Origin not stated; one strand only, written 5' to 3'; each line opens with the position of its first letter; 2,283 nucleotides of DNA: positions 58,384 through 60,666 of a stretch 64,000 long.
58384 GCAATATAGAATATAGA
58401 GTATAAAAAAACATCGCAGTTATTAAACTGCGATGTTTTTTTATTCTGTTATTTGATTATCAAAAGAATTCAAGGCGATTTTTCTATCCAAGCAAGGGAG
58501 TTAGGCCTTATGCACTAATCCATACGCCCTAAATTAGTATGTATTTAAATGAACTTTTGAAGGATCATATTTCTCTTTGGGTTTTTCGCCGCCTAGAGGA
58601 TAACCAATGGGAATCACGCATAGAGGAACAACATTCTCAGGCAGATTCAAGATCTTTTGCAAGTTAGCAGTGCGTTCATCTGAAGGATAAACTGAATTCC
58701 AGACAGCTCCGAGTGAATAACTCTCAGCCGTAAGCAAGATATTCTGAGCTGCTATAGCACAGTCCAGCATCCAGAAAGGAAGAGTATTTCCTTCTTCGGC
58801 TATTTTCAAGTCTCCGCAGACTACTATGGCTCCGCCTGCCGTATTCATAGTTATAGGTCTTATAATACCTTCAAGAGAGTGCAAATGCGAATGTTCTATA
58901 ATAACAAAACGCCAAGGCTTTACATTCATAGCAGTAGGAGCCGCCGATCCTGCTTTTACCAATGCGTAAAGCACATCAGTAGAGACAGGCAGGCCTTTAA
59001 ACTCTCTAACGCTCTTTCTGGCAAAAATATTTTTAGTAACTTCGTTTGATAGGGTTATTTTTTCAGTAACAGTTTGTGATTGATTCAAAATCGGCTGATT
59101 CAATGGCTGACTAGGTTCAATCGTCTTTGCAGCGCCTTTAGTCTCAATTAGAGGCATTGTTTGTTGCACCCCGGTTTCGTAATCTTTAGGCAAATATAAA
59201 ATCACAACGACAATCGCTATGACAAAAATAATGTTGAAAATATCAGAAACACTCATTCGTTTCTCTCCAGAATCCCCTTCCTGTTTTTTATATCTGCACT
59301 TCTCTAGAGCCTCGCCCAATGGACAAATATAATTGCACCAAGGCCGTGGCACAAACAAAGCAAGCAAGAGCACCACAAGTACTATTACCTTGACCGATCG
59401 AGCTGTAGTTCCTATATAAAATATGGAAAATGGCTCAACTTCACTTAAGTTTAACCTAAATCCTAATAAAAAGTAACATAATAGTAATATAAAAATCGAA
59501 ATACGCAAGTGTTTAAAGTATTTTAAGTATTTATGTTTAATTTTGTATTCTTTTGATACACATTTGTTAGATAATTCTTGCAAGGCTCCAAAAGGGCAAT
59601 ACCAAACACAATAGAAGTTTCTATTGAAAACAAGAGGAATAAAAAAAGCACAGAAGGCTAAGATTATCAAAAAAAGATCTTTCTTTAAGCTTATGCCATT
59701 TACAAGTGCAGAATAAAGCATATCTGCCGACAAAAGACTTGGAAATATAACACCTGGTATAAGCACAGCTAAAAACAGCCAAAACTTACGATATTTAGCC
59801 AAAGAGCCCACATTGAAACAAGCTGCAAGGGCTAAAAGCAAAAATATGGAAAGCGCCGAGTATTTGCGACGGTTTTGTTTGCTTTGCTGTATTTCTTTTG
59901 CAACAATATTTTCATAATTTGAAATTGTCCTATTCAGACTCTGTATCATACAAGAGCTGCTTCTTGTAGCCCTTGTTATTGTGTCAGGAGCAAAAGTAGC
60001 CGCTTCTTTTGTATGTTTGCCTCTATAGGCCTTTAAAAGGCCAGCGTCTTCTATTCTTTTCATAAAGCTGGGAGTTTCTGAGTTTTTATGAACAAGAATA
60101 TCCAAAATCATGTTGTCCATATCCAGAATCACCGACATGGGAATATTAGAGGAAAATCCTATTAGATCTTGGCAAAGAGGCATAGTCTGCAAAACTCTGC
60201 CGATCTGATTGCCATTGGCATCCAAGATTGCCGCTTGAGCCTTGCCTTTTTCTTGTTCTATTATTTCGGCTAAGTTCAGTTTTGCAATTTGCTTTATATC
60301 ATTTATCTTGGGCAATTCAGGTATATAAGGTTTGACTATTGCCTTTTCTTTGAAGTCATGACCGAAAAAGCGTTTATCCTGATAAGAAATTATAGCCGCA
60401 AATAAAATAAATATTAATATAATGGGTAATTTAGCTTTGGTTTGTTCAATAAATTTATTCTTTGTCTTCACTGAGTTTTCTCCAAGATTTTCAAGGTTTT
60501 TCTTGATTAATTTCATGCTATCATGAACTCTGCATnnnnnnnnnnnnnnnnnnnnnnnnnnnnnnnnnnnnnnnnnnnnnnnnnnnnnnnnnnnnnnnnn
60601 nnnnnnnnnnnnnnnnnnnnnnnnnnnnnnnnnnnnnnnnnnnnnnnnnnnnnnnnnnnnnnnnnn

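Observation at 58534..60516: Unusual three-module redox protein: FMN_bind-like + NapH/NosR-type CX3CP membrane domain + nitroreductase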

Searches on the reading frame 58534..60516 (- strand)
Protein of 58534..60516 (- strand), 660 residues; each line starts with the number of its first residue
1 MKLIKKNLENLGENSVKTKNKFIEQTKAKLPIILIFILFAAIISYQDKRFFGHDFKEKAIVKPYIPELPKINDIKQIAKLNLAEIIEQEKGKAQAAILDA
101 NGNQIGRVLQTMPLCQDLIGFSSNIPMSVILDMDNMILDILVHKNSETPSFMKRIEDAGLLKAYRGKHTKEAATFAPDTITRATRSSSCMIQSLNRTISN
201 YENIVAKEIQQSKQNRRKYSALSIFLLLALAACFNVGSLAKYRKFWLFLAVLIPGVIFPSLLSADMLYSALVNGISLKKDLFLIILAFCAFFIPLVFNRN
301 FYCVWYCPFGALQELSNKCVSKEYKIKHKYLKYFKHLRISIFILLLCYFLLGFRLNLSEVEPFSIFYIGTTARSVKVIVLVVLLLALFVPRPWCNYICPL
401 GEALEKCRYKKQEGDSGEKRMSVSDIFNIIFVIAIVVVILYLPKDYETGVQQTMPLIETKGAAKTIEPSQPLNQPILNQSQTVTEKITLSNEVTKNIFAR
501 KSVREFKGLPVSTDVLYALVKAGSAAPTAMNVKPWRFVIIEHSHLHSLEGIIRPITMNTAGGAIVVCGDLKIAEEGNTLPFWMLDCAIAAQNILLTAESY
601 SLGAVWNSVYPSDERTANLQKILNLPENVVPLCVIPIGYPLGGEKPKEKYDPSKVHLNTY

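Call 3: search_protein_families(library=pfam, proteins=[window:58534-60516:-], max_evalue=1)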
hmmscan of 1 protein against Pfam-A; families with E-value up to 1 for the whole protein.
window:58534-60516:- (660 aa): 7 families
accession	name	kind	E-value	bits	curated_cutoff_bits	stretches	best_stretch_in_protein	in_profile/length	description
PF00881.29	Nitroreductase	-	7.1e-21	75.6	23.5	2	498-543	2-47/167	Nitroreductase family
PF12801.12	Fer4_5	-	1.9e-13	50.6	22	2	281-325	3-46/48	4Fe-4S binding domain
PF04205.19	FMN_bind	-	4.6e-06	27.6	22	1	120-198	1-76/77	FMN-binding domain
PF14512.11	TM1586_NiRdase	-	1e-05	25.7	27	1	519-547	163-191/215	Putative TM nitroreductase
PF12089.13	DUF3566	-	0.012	16.4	22.2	1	354-441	5-91/118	Transmembrane domain of unknown function (DUF3566)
PF12990.12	DUF3874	-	0.076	13.8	28.3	0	76-112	20-56/71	Domain of unknonw function from B. Theta Gene description (DUF3874)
PF20990.2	DUF2207_C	-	0.45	10.6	33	0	180-262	94-183/247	Predicted membrane protein (DUF2207) C-terminal domain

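Call 4: search_protein_families(library=ncbifam, proteins=[window:58534-60516:-], max_evalue=1)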
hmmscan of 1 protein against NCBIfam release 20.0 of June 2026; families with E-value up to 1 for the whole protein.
window:58534-60516:- (660 aa): 12 families
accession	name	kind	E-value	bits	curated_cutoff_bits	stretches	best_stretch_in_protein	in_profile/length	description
NF046105.1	TransRegNosR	equivalog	7.5e-15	54.3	1000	1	278-404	477-610/680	transcriptional regulator NosR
NF009810.0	PRK13294.1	equivalog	1.8e-11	43.6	304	2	491-544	252-305/449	coenzyme F420-0:L-glutamate ligase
TIGR02476.1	BluB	equivalog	2.5e-11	43.4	150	2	492-544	8-60/205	5,6-dimethylbenzimidazole synthase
TIGR03553.1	F420_FbiB_CTERM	equivalog_domain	2.1e-10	40.6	249.55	2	497-544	3-50/194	F420 biosynthesis protein FbiB, C-terminal domain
NF008033.1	PRK10765.1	equivalog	3.8e-10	39.6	223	1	492-645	3-165/240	oxygen-insensitive NADPH nitroreductase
TIGR02163.1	napH_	subfamily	2.1e-09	37.3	213.05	1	275-402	54-182/255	NapH/MauN family ferredoxin-type protein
NF007013.0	PRK09477.1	equivalog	8.5e-08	31.6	234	1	269-402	73-205/286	quinol dehydrogenase ferredoxin subunit NapH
NF003768.0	PRK05365.1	equivalog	6.7e-06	25.7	152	1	485-543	5-64/200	malonic semialdehyde reductase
NF045876.1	RnfG_DVU2794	exception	0.00062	19.3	205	1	119-205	92-183/190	RnfABCDGE type electron transport complex subunit G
TIGR01947.1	rnfG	subfamily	0.00075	19.6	102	1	91-202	68-186/187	RnfABCDGE type electron transport complex subunit G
NF008088.0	PRK10828.1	equivalog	0.002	17.7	183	1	511-552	21-62/183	NAD(P)H nitroreductase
NF005901.0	PRK07877.1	equivalog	0.19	9.9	476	1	491-542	352-403/722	Rv1355c family protein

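Call 5: find_homologous_proteins(query=window:58534-60516:-, max_evalue=0.001)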
Query window:58534-60516:- (660 aa): 63 proteins with E <= 0.001 among 8000 candidates.
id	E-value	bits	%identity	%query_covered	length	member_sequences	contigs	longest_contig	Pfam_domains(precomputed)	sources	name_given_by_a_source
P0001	0.0e+0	1475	100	100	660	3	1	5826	PF00881.30,PF12801.13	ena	-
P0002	1.8e-90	322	37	52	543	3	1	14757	PF12801.13,PF04205.20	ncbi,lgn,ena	-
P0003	1.2e-89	320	38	49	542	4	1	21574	PF12801.13,PF04205.20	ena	-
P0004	6.9e-69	251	37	58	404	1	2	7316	PF12801.13,PF04205.20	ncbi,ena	-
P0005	5.0e-64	235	34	58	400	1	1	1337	PF12801.13,PF04205.20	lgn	-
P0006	3.7e-34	136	27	47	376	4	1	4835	PF12801.13,PF04205.20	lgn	-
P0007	6.7e-33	132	28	52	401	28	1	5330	PF12801.13,PF04205.20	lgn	-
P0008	3.3e-32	130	30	52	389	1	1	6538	PF12801.13,PF04205.20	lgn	-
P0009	2.7e-10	58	37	22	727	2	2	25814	PF12801.13,PF27538.1,PF04205.20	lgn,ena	-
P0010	7.1e-10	56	36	17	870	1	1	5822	PF12801.13,PF27538.1,PF04205.20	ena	-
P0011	9.2e-10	56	35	25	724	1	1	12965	PF12801.13,PF27538.1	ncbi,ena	-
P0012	2.3e-9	55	37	22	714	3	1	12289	PF12801.13,PF27538.1,PF04205.20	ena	-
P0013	2.4e-9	54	35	25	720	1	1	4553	PF12801.13,PF27538.1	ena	-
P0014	3.7e-9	54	36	21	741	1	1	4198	PF12801.13,PF27538.1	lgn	-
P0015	5.6e-9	53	39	18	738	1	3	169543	PF12801.13,PF27538.1,PF04205.20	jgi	-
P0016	5.7e-9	53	34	22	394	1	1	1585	PF12801.13,PF27538.1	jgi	jgi:NosR/NirI family nitrous oxide reductase transcriptional regulator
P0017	7.3e-9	53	39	17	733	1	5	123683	PF12801.13,PF27538.1,PF04205.20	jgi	jgi:NosR/NirI family transcriptional regulator, nitrous oxide reductase regulator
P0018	8.8e-9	53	35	21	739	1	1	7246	PF12801.13,PF27538.1,PF04205.20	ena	-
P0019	8.8e-9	53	42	17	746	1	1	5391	PF12801.13,PF27538.1,PF04205.20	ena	-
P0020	1.2e-8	52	42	17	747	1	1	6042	PF12801.13,PF27538.1,PF04205.20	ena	-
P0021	1.5e-8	52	39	17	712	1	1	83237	PF12801.13,PF27538.1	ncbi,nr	ncbi:MAG: NosR/NirI family protein [Rhodobacteraceae bacterium]|nr:NosR/NirI family protein [Paracoc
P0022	1.6e-8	52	37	17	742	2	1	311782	PF12801.13,PF27538.1,PF04205.20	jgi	jgi:NosR/NirI family transcriptional regulator, nitrous oxide reductase regulator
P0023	1.9e-8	51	32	22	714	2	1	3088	PF12801.13,PF27538.1,PF04205.20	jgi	-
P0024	2.2e-8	51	41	17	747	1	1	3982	PF12801.13,PF27538.1,PF04205.20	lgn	-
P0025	2.7e-8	51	36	19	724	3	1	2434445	PF12801.13,PF27538.1,PF04205.20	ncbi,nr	ncbi:regulatory protein NosR [Rhizobiales bacterium]|nr:regulatory protein NosR [Hongsoonwoonella zo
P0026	3.4e-8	51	36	24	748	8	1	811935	PF12801.13,PF27538.1,PF04205.20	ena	-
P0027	3.9e-8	50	36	17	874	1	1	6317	PF12801.13,PF27538.1,PF04205.20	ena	-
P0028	6.0e-8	50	31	19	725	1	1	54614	PF12801.13,PF27538.1,PF04205.20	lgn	-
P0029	1.2e-7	49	33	19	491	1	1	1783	PF12801.13,PF27538.1,PF04205.20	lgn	-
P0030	1.7e-7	48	39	18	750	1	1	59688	PF12801.13,PF27538.1,PF04205.20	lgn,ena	-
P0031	2.0e-7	48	34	19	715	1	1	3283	PF12801.13,PF27538.1,PF04205.20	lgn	-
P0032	2.4e-7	48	33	20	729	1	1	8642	PF12801.13,PF27538.1,PF04205.20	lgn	-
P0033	2.8e-7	48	29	26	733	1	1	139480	PF12801.13,PF27538.1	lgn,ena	-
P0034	2.9e-7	48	33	19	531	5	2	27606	PF12801.13,PF27538.1,PF04205.20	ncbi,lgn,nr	ncbi:MAG: NosR/NirI family protein [Gammaproteobacteria bacterium]|nr:NosR/NirI family protein [Gamm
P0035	4.1e-7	47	34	19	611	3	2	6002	PF12801.13,PF27538.1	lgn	-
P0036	5.5e-7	47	28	26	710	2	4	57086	PF12801.13,PF27538.1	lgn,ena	-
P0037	7.1e-7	46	29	29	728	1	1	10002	PF12801.13,PF27538.1,PF04205.20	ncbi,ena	-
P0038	8.7e-7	46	34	22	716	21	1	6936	PF12801.13,PF27538.1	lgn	-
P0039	8.8e-7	46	34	19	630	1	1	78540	PF12801.13,PF27538.1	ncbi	-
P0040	1.1e-6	46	29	29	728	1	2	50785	PF12801.13,PF27538.1,PF04205.20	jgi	jgi:NosR/NirI family nitrous oxide reductase transcriptional regulator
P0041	1.6e-6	45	32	22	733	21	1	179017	PF12801.13,PF27538.1,PF04205.20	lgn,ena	-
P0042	2.3e-6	45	30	24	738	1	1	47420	PF12801.13,PF27538.1,PF04205.20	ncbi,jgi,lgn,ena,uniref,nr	ncbi:transcriptional regulator NosR [Stutzerimonas stutzeri]|jgi:NosR/NirI family transcriptional re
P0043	3.0e-6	44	32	19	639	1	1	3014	PF12801.13,PF27538.1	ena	-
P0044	4.3e-6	44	30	30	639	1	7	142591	PF12801.13,PF27538.1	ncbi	-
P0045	4.7e-6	44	31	19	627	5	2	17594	PF12801.13,PF27538.1,PF04205.20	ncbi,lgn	-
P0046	6.3e-6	43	37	17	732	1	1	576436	PF12801.13,PF27538.1,PF04205.20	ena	-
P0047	6.4e-6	43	33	17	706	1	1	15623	PF12801.13,PF27538.1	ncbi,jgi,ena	jgi:transcriptional regulator of nitric oxide reductase/ferredoxin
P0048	6.7e-6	43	37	19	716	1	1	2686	PF12801.13,PF27538.1,PF04205.20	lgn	-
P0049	1.2e-5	42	33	22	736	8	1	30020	PF12801.13,PF27538.1,PF04205.20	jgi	jgi:transcriptional regulator of nitric oxide reductase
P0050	1.6e-5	42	31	22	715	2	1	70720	PF12801.13,PF27538.1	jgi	-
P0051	3.1e-5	41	34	17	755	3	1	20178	PF12801.13,PF27538.1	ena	-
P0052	5.3e-5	40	32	20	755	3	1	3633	PF12801.13,PF27538.1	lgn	-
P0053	8.4e-5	39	29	25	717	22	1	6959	PF12801.13,PF27538.1,PF04205.20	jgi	jgi:NosR/NirI family nitrous oxide reductase transcriptional regulator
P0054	9.0e-5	39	36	19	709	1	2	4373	PF12801.13,PF27538.1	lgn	-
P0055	1.1e-4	39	24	32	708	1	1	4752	PF12801.13,PF27538.1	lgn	-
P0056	1.1e-4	39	30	25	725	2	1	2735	PF12801.13,PF27538.1,PF04205.20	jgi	jgi:NosR/NirI family nitrous oxide reductase transcriptional regulator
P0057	1.4e-4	39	34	17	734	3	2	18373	PF12801.13,PF27538.1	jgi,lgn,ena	-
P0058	1.6e-4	39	28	25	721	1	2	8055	PF12801.13,PF27538.1,PF04205.20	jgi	-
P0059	1.6e-4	39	33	23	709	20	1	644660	PF12801.13,PF27538.1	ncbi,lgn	-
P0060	2.0e-4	38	34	18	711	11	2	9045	PF12801.13,PF27538.1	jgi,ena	-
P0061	5.0e-4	37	31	17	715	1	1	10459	PF12801.13,PF27538.1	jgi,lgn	jgi:polyferredoxin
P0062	5.4e-4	37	29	25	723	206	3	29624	PF12801.13,PF27538.1,PF04205.20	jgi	-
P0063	6.7e-4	36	30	18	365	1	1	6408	PF12801.13,PF00037.33,PF12838.13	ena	-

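Call 8: find_encoding_contigs(protein=P0002, flank=8000, max_places=3)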
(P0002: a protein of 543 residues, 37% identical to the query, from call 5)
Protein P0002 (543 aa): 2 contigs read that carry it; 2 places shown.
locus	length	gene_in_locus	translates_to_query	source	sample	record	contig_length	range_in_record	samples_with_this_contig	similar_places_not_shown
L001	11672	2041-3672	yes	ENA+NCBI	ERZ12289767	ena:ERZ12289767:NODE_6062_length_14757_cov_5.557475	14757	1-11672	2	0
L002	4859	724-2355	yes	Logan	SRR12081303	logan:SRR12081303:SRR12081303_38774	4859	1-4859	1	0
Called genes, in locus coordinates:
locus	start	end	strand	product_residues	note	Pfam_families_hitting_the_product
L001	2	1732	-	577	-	?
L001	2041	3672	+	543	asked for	PF04205:FMN_bind, PF12801:Fer4_5 (weak)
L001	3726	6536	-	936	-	PF02739:5_3_exonuc_N, PF01367:5_3_exonuc, PF01612:DNA_pol_A_exo1, PF00476:DNA_pol_A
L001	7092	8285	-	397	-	-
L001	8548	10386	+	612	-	PF02574:S-methyl_trans, PF02219:MTHFR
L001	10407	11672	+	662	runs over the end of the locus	PF12439:GDE_N, PF06202:GDE_C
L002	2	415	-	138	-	?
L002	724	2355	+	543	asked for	PF04205:FMN_bind, PF12801:Fer4_5 (weak)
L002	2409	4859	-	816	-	?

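Call 9: find_encoding_contigs(protein=P0003, flank=8000, max_places=3)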
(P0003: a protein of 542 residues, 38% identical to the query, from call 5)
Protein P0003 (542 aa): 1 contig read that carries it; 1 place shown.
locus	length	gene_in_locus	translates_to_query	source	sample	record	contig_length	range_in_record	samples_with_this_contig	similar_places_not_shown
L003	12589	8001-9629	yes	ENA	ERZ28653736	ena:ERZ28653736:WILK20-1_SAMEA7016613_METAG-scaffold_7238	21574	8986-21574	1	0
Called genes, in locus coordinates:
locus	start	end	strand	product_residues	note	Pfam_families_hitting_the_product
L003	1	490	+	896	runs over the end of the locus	PF02463:SMC_N (weak), PF00664:ABC_membrane, PF00005:ABC_tran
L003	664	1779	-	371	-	PF00111:Fer2, PF00970:FAD_binding_6, PF00175:NAD_binding_1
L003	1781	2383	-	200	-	PF02508:Rnf-Nqr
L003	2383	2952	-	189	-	PF02508:Rnf-Nqr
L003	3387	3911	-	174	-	PF04205:FMN_bind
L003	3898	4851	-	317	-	PF03116:NQR2_RnfD_RnfE (weak)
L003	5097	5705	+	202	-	PF12773:DZR (weak)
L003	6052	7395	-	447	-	PF26745:SPM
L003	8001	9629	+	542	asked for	PF04205:FMN_bind, PF12801:Fer4_5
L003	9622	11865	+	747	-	PF12895:ANAPC3 (faint), PF23914:TPR_CcmH_CycH (faint), PF00515:TPR_1 (faint), PF07719:TPR_2 (faint), PF13181:TPR_8 (faint), PF13414:TPR_11 (faint), PF13424:TPR_12 (faint), PF13428:TPR_14 (faint), +2 more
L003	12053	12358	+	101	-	PF14056:DUF4250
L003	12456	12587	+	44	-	?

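Call 10: find_encoding_contigs(protein=P0004, flank=8000, max_places=3)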
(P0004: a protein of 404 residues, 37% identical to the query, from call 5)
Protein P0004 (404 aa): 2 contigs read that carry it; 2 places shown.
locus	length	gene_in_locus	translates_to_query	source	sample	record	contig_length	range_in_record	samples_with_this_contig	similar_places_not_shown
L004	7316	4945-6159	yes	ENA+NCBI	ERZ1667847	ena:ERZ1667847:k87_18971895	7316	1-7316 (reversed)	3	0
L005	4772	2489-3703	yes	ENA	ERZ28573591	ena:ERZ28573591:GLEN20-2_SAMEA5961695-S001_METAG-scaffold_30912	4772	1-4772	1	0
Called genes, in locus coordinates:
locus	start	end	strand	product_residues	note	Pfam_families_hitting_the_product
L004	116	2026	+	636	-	-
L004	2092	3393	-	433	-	PF07498:Rho_N (weak), PF07497:Rho_RNA_bind, PF08206:OB_RNB (weak), PF00006:ATP-synt_ab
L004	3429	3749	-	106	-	PF10135:Rod-binding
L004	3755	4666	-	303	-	PF13374:TPR_10 (faint), PF13424:TPR_12 (faint), PF13414:TPR_11 (weak), PF13432:TPR_16 (weak), PF13431:TPR_17 (weak), PF00515:TPR_1 (weak), PF21033:RMD1-3 (weak), PF13432:TPR_16 (weak), +11 more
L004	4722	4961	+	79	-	-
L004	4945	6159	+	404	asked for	PF04205:FMN_bind, PF12801:Fer4_5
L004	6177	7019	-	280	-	-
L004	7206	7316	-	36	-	?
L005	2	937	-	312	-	?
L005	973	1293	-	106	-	PF10135:Rod-binding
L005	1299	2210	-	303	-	PF13374:TPR_10 (faint), PF13424:TPR_12 (faint), PF13414:TPR_11 (weak), PF13432:TPR_16 (weak), PF13431:TPR_17 (weak), PF00515:TPR_1 (weak), PF21033:RMD1-3 (weak), PF13432:TPR_16 (weak), +11 more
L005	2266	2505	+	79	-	-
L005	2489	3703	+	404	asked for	PF04205:FMN_bind, PF12801:Fer4_5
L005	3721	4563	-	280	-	-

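Call 11: find_encoding_contigs(protein=P0001, flank=8000, max_places=3)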
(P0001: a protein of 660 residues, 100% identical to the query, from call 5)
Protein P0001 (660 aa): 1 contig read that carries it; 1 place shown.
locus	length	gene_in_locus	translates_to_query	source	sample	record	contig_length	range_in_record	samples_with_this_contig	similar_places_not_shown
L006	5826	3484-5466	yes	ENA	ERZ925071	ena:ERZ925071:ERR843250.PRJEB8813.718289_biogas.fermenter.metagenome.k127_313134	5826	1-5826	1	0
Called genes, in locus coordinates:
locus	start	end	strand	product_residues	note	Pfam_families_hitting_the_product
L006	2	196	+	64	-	?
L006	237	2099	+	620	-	PF01134:GIDA, PF07992:Pyr_redox_2 (weak), PF12831:FAD_oxidored, PF21680:GIDA_C_1st, PF13932:SAM_GIDA_C (weak)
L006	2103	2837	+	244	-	PF02527:GidB, PF13649:Methyltransf_25 (weak), PF13847:Methyltransf_31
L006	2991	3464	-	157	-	PF01928:CYTH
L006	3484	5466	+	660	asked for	PF12801:Fer4_5, PF00881:Nitroreductase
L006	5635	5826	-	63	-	?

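Call 19: search_protein_representatives(protein=window:58534-60516:-)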
Query: 660 residues. Proteins with E-value up to 0.001 (for the whole library): 7215; up to 1e-10: 2313; up to 1e-30: 267. The best 150 are listed.
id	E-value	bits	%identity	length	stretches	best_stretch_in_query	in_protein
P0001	0.0e+00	1475.1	100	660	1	1-660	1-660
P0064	1.7e-124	433.2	36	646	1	32-660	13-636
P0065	6.3e-111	388.3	37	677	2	22-422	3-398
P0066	4.0e-110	385.7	34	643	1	43-660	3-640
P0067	8.5e-96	338.4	33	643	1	32-656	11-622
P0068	2.6e-92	326.9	36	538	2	89-412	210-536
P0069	1.2e-89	318.0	36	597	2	94-404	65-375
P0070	3.0e-80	287.0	34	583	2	83-443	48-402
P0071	8.6e-78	278.9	34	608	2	33-443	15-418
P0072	1.3e-77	278.3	33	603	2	104-414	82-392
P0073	2.3e-76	274.1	35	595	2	492-659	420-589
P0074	7.2e-75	269.2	32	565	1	116-657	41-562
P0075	4.5e-71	256.7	34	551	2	490-657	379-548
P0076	9.3e-70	252.3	30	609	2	39-447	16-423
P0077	9.2e-67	242.5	34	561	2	491-658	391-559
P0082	1.8e-63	231.6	41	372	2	482-659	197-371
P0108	2.9e-44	168.1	30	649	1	29-442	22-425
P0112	7.8e-44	166.7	36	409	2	469-657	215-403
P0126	1.1e-40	156.2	45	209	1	490-658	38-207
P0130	2.0e-40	155.5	34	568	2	474-657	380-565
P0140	4.7e-40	154.2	27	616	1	33-440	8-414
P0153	1.3e-38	149.5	46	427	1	489-657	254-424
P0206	5.8e-36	140.7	45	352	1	491-659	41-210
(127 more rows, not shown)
